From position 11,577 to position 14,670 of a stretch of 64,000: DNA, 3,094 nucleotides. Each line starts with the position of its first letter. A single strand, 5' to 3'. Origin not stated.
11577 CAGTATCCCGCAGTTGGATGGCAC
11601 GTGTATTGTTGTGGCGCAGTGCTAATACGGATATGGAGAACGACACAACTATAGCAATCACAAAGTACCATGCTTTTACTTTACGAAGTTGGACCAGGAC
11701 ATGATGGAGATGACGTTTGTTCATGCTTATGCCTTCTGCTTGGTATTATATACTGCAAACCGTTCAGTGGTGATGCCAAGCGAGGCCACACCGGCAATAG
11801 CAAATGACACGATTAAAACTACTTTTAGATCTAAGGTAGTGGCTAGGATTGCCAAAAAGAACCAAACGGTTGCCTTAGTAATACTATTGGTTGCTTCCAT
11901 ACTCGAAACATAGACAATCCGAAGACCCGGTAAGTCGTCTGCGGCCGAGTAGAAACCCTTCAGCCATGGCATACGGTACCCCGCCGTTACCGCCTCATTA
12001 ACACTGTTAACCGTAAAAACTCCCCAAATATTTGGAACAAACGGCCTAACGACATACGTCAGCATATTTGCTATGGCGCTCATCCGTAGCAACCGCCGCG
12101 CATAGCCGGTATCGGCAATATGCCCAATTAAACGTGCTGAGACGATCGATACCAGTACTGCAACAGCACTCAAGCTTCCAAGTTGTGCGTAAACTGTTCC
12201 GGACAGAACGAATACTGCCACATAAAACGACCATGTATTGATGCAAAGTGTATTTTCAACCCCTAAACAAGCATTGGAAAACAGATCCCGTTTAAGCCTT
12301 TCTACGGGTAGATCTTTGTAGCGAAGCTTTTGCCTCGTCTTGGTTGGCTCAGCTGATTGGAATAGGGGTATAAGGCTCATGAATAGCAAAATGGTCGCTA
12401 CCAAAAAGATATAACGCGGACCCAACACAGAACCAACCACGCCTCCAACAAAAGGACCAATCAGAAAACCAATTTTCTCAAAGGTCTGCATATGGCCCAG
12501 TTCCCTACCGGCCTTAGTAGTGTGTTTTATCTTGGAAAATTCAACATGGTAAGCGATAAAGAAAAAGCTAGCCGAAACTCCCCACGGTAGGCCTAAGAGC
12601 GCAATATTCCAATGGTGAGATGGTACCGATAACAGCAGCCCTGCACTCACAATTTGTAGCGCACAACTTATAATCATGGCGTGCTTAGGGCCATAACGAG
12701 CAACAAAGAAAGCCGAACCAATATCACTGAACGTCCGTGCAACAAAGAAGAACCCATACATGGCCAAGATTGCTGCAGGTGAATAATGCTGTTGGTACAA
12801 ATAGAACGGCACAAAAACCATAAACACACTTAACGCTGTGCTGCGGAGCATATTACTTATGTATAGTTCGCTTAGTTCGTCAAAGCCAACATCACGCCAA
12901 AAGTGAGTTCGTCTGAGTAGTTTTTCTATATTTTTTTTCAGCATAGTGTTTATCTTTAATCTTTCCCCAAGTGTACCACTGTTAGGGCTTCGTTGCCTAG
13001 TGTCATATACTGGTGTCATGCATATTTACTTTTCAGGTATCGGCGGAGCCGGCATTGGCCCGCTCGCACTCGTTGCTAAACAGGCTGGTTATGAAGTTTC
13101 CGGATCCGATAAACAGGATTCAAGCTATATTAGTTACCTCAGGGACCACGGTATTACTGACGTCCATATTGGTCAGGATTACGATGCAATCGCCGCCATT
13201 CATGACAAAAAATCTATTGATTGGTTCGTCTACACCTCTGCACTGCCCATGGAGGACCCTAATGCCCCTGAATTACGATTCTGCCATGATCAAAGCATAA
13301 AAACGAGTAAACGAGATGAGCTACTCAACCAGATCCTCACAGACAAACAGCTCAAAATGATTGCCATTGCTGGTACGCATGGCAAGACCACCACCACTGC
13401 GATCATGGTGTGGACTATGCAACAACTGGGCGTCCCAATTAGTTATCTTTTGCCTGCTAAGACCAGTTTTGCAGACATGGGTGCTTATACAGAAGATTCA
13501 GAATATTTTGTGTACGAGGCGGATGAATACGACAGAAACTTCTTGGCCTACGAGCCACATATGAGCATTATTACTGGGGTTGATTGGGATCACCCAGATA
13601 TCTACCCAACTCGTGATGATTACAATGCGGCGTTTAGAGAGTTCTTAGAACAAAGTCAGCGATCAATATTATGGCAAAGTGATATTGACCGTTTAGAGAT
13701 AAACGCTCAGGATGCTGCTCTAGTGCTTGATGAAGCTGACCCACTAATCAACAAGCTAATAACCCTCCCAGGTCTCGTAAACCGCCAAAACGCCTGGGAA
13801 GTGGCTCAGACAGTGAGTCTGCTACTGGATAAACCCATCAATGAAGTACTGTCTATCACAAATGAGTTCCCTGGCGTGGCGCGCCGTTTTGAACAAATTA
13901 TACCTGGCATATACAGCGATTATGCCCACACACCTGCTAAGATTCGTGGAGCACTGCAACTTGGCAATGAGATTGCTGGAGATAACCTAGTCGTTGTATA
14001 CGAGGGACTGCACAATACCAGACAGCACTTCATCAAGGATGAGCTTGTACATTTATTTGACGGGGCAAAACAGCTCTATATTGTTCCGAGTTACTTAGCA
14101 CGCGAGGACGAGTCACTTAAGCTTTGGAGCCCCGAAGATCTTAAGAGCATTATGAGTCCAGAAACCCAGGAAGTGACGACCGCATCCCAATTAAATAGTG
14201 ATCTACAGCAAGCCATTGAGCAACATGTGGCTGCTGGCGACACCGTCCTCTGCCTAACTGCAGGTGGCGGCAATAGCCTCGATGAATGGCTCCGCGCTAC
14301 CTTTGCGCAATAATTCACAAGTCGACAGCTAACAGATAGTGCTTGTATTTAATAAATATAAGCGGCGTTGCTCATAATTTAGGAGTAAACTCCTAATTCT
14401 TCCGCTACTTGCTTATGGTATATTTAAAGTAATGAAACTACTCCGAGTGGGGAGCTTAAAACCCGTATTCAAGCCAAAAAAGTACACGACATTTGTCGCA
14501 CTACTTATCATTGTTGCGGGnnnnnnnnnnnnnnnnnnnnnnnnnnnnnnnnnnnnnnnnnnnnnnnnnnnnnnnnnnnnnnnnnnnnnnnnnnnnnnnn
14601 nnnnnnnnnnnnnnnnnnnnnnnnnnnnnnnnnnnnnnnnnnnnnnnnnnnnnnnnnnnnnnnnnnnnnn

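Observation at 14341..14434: About 90-nt promoter/leader module shared by the histidine kinase gene and a secreted coiled-coil protein gene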

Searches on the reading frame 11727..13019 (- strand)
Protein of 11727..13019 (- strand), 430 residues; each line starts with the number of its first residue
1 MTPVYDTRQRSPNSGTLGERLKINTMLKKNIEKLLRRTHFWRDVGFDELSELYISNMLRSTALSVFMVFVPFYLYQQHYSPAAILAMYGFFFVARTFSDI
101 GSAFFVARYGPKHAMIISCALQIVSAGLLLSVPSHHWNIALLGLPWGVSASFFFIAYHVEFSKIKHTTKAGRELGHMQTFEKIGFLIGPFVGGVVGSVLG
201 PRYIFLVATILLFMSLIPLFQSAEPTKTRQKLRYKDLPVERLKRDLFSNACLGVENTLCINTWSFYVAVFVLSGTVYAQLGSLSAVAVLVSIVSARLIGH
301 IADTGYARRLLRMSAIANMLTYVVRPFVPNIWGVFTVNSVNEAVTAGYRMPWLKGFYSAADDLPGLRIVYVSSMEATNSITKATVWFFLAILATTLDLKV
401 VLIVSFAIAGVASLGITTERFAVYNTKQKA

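Call 8: search_protein_families(library=pfam, proteins=[window:11727-13019:-], max_evalue=0.01)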
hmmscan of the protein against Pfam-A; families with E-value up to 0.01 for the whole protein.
window:11727-13019:- (430 aa): 2 families
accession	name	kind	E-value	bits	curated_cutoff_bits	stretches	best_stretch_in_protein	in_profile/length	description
PF07690.21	MFS_1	-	3.2e-21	76.1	33.4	1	52-331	1-291/347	Major Facilitator Superfamily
PF12832.13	MFS_1_like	-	5.9e-06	26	25.2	1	274-346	30-106/373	MFS_1 like family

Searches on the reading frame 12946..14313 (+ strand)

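Call 8: search_protein_families(library=pfam, proteins=[window:12946-14313:+], max_evalue=0.01)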
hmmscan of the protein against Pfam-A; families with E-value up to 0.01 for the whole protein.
window:12946-14313:+ (455 aa): 3 families
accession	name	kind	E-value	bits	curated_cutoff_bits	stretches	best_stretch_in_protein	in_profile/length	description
PF01225.30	Mur_ligase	-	4e-12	46.8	21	1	26-133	1-93/95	Mur ligase family, catalytic domain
PF08245.18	Mur_ligase_M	-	4.7e-09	36.9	24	1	141-243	1-122/200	Mur ligase middle domain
PF02875.26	Mur_ligase_C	-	6e-08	34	28.4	1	314-439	2-126/127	Mur ligase, glutamate ligase domain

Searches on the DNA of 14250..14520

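Call 48: search_rna_families(source=window, start=14250, end=14520, threshold=evalue, max_evalue=10)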
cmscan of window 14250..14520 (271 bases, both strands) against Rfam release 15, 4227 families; matches with E-value up to 10: 2.
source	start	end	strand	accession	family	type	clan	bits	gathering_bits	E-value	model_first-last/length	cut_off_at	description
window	14346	14391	-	RF01349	CRISPR-DR40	Gene; CRISPR;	-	17.4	42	6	1-30/30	no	CRISPR RNA direct repeat element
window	14409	14432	+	RF00464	mir-92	Gene; miRNA;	CL00137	11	47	9.9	29-52/80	no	mir-92 microRNA precursor family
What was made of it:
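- On Known structured RNA (Rfam) or tRNA-derived element: With the permissive E-value threshold (up to 10) only two noise-level matches appeared (call 48).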
